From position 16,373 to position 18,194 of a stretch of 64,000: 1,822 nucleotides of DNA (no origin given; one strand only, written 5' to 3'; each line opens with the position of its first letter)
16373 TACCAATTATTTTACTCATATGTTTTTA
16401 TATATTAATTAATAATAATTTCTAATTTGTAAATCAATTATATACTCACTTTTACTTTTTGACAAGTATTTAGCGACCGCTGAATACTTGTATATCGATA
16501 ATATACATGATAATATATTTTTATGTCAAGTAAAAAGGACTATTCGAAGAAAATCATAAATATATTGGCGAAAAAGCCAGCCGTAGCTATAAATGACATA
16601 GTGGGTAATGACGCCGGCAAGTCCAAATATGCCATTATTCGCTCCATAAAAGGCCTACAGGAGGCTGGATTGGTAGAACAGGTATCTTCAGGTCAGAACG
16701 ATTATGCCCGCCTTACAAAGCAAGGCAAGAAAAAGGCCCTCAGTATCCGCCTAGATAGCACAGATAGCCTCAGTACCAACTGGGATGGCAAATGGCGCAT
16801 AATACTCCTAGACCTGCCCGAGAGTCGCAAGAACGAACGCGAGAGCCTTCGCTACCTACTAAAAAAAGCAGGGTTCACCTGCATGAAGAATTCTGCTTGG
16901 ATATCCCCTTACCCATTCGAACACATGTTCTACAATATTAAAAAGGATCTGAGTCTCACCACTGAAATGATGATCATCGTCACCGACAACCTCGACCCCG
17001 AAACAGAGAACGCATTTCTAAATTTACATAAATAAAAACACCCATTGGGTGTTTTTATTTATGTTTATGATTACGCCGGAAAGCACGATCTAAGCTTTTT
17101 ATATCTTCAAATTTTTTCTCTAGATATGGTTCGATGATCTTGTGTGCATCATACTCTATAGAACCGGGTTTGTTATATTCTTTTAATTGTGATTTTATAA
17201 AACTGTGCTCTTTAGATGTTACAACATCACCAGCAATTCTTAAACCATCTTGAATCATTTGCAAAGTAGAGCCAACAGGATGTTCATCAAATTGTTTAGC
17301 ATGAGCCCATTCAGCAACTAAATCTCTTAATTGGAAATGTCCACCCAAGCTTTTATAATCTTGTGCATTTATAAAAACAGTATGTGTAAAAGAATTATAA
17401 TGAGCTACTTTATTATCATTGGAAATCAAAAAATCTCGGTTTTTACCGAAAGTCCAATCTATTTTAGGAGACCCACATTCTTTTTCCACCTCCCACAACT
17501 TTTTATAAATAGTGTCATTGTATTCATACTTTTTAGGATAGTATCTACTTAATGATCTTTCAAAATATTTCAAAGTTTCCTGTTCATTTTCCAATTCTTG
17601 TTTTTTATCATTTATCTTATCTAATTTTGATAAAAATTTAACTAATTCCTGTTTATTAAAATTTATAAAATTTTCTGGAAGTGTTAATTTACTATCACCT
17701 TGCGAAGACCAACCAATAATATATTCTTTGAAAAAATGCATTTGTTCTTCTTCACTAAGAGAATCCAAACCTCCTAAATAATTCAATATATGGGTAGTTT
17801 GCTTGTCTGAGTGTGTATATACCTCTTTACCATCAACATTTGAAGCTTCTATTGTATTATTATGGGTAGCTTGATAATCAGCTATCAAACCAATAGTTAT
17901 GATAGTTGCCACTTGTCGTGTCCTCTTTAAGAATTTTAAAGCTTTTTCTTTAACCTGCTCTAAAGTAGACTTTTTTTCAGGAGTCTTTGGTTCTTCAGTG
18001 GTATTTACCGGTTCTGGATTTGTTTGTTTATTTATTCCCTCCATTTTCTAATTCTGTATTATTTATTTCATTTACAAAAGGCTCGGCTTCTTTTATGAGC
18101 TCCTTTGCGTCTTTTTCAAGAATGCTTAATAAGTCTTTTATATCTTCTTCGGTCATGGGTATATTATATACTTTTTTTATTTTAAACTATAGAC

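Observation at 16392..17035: Candidate non-HrcA heat-shock regulator: wHTH + Cas2-like protein divergent from dnaK across a promoter-embedded palindrome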

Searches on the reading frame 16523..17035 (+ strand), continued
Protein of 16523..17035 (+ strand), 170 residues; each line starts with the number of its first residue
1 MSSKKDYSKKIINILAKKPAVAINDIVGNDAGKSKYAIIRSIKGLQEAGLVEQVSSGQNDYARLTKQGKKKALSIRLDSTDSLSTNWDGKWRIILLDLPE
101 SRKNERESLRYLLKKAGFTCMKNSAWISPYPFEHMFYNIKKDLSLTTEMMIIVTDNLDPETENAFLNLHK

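Call 76: fold_search(model_id=the predicted structure, library=pdb)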
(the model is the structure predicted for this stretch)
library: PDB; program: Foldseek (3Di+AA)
matches with E <= 10: 1270; with E <= 0.001: 1
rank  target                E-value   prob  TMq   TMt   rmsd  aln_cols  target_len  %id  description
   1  8a39_AP1              2.4e-05  1.00  0.46  0.30   7.0       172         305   16  Crystal Structure of PaaX from Escherichia coli W (released 2023-07-05)
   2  3f6v                  1.5e-03  1.00  0.36  0.60   3.5        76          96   24  Crystal structure of Possible transcriptional regulator for arsenical resistance (released 2008-11-25)
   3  3ov8                  2.2e-03  1.00  0.39  0.69   3.0        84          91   25  Crystal structure of AF1382 from Archaeoglobus fulgidus, High resolution (released 2011-11-16)
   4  3l09_A                3.2e-03  0.98  0.34  0.25   9.1       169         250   12  Crystal structure of Putative transcriptional regulator (JANN_22DEC04_CONTIG27_REVISED_GENE3569) from Jannaschia sp. C (released 2010-01-12)
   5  2qvo                  3.4e-03  1.00  0.39  0.73   2.6        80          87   25  Crystal structure of AF1382 from Archaeoglobus fulgidus (released 2007-09-04)
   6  6qfd_C                4.1e-03  1.00  0.36  0.52   9.5       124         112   16  The complex structure of hsRosR-S4 (vng0258/RosR-S4) (released 2019-07-10)
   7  3bz6                  4.3e-03  0.99  0.35  0.35  10.9       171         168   11  Crystal structure of a conserved protein of unknown function from Pseudomonas syringae pv. tomato str. DC3000 (released 2008-02-05)
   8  3cuq_A                4.3e-03  0.96  0.28  0.22  11.7       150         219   14  Integrated structural and functional model of the human ESCRT-II complex (released 2008-11-04)
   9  3l09_D                4.6e-03  0.98  0.34  0.25   9.1       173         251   13  Crystal structure of Putative transcriptional regulator (JANN_22DEC04_CONTIG27_REVISED_GENE3569) from Jannaschia sp. C (released 2010-01-12)
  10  2zme_A                4.6e-03  0.97  0.29  0.23  11.7       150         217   15  Integrated structural and functional model of the human ESCRT-II complex (released 2008-11-04)
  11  6ez1_A                5.2e-03  1.00  0.39  0.57   9.8       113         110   14  Structure of h. salinarum RosR (vng0258) grown from NaBr (released 2018-08-22)
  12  6qh0_C                5.5e-03  1.00  0.39  0.58   9.7       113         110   14  The complex structure of hsRosR-S5 (VNG0258H/RosR-S5) (released 2019-07-10)
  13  3l09_C                5.5e-03  0.97  0.34  0.24   9.3       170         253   12  Crystal structure of Putative transcriptional regulator (JANN_22DEC04_CONTIG27_REVISED_GENE3569) from Jannaschia sp. C (released 2010-01-12)
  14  5trd_A                6.6e-03  0.97  0.38  0.31  10.2       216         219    8  Structure of RbkR (Riboflavin Kinase) from Thermoplasma acidophilum determined in complex with CTP and its cognate DNA (released 2016-11-23)
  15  3l09_B                7.0e-03  0.97  0.35  0.25   9.3       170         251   12  Crystal structure of Putative transcriptional regulator (JANN_22DEC04_CONTIG27_REVISED_GENE3569) from Jannaschia sp. C (released 2010-01-12)
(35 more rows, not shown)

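Call 88: search_protein_families(library=padloc, proteins=[window:16523-17032:+], max_evalue=1)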
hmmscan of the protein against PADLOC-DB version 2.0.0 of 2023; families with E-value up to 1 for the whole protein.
window:16523-17032:+ (170 aa): 13 families
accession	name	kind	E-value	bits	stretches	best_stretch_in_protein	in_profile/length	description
PDLC01875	CARF3--CARF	-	2.2e-07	28.9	1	6-70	146-209/219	-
PDLC01268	CasR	-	1.2e-05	23.4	2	8-57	126-171/179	"CAS-I,CAS-II,CAS-III,CAS-IV,CAS-V,CAS-VI; associated_signaling"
PDLC01866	CARF3--CARF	-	2.2e-05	22.5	1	5-69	138-201/207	-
PDLC01860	CARF3--CARF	-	0.00035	18.7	1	5-69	142-205/210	-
PDLC01434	CasR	-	0.00068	17.5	1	8-58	130-178/191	"CAS-I,CAS-II,CAS-III,CAS-IV,CAS-V,CAS-VI; associated_signaling"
PDLC01852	CARF3--CARF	-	0.00074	17.5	1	4-69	141-205/208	-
PDLC03963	SoFic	-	0.0011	16.4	1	5-59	292-346/361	-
PDLC01879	CARF3--CARF_TM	-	0.0015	16.2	1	11-71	161-216/222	-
PDLC01044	Csa3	-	0.0024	15.8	1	18-69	147-191/194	Type I-A associated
PDLC01850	CARF3--CARF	-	0.0045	14.9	1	8-69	147-205/209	-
PDLC01848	CARF3--CARF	-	0.014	13.1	1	6-69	137-190/197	-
PDLC01847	CARF3--CARF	-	0.015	12.8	1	9-71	169-231/239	-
PDLC01857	CARF3--CARF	-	0.048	11.3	1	11-61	133-183/201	-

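Call 91: search_protein_families(library=pfam, proteins=[L003:5378-5902:-, L066:4876-5748:-, L009:5033-5908:-, L056:5416-5829:-, L005:5471-5896:-, L018:5602-5868:-, L008:5587-5928:-, L040:3266-3550:-], max_evalue=0.001)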
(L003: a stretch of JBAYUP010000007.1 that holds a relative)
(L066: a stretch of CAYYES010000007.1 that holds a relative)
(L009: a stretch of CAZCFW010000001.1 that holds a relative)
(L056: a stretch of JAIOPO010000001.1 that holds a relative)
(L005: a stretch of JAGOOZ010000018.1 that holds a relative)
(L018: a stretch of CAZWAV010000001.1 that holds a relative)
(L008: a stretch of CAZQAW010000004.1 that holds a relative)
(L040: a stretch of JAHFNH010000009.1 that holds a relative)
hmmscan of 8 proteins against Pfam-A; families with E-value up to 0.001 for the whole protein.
L003:5378-5902:- (174 aa): 5 families
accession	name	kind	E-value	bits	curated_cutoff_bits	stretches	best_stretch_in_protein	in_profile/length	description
PF13238.12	AAA_18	-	6.6e-12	46.4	29.4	1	8-134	3-124/128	AAA domain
PF01121.26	CoaE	-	3.5e-06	27.3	27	0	8-51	5-48/180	Dephospho-CoA kinase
PF01202.28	SKI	-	2.3e-05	25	22.1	1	13-172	2-158/159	Shikimate kinase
PF02223.23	Thymidylate_kin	-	0.00073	19.7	27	0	102-168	119-185/185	Thymidylate kinase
PF13671.12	AAA_33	-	0.00084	20.1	27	0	7-126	3-123/143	AAA domain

L066:4876-5748:- (290 aa): 2 families
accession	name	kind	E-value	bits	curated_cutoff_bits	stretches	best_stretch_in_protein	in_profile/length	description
PF00226.36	DnaJ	-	3.2e-22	78.8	27.8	1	3-62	1-63/63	DnaJ domain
PF11611.13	DUF4352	-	0.00031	21.5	25.9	1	198-287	29-112/122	Domain of unknown function (DUF4352)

L009:5033-5908:- (291 aa): 1 family
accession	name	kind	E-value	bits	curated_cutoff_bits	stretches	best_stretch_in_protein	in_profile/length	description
PF13365.12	Trypsin_2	-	9.9e-11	43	27.6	1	35-237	4-144/144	Trypsin-like peptidase domain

L056:5416-5829:- (137 aa): 1 family
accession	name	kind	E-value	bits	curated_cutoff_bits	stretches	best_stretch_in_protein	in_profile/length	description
PF01451.26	LMWPc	-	5.5e-07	30.3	23.2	1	4-94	1-88/144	Low molecular weight phosphotyrosine protein phosphatase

L005:5471-5896:- (141 aa): 0 families

L018:5602-5868:- (88 aa): 0 families

L008:5587-5928:- (113 aa): 0 families

L040:3266-3550:- (94 aa): 0 families

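Call 94: find_encoding_contigs(protein=P0290, flank=4000, max_places=1)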
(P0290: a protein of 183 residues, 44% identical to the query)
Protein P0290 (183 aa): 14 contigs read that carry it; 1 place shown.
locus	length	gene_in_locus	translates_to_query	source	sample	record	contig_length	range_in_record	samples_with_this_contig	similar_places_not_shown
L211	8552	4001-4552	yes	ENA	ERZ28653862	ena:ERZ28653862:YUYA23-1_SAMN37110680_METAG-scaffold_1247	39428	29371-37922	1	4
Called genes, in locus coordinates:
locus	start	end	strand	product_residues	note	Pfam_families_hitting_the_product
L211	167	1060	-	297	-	PF00226:DnaJ, PF01556:DnaJ_C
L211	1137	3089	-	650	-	PF00012:HSP70, PF06723:MreB_Mbl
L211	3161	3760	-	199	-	PF01025:GrpE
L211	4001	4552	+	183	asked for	PF20803:PaaX_M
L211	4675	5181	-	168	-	PF00380:Ribosomal_S9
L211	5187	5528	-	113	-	PF00572:Ribosomal_L13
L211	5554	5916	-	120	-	PF01196:Ribosomal_L17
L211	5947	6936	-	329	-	PF01193:RNA_pol_L, PF01000:RNA_pol_A_bac, PF03118:RNA_pol_A_CTD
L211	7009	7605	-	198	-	PF00163:Ribosomal_S4, PF01479:S4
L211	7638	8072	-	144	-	PF00411:Ribosomal_S11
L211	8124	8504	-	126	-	PF00416:Ribosomal_S13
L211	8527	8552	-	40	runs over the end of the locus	PF00444:Ribosomal_L36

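Call 95: find_encoding_contigs(protein=P0308, flank=4000, max_places=1)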
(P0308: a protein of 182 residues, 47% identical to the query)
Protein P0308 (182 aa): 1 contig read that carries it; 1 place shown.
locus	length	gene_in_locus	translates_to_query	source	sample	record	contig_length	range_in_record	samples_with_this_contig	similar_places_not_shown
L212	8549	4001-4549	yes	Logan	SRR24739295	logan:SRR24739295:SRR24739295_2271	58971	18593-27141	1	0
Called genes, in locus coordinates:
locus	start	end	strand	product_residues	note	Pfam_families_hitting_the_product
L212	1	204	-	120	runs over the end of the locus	-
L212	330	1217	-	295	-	PF00226:DnaJ, PF01556:DnaJ_C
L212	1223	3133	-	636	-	PF00012:HSP70, PF06723:MreB_Mbl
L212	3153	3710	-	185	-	PF01025:GrpE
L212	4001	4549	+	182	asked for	PF20803:PaaX_M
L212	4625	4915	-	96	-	PF03551:PadR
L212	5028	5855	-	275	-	PF25145:NfeD1b_N (weak), PF01343:Peptidase_S49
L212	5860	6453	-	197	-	-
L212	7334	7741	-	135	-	PF00380:Ribosomal_S9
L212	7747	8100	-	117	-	PF00572:Ribosomal_L13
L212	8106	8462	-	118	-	PF01196:Ribosomal_L17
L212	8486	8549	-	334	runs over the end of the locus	PF01193:RNA_pol_L, PF13656:RNA_pol_L_2 (faint), PF01000:RNA_pol_A_bac, PF03118:RNA_pol_A_CTD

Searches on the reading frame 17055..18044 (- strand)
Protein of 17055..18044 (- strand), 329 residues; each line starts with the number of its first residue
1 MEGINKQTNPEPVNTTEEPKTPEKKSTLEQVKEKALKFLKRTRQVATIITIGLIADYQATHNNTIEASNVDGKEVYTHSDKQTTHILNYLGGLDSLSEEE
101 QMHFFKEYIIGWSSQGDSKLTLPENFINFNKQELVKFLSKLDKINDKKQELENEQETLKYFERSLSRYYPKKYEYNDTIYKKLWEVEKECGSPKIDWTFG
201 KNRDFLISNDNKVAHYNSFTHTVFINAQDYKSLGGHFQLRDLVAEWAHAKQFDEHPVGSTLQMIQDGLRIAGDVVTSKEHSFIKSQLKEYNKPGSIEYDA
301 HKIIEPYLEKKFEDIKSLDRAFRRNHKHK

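Call 23: search_protein_families(library=pfam, proteins=[window:17055-18044:-], max_evalue=0.001)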
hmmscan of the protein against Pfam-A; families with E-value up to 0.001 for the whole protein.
window:17055-18044:- (329 aa): 0 families

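Call 88: search_protein_families(library=padloc, proteins=[window:17055-18044:-], max_evalue=1)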
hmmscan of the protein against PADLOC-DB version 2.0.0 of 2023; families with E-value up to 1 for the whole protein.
window:17055-18044:- (329 aa): 1 family
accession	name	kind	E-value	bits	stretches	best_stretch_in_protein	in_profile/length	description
PDLC01395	Cas11a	-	0.05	12.1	1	135-188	49-91/121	CAS-I-A; effector_SS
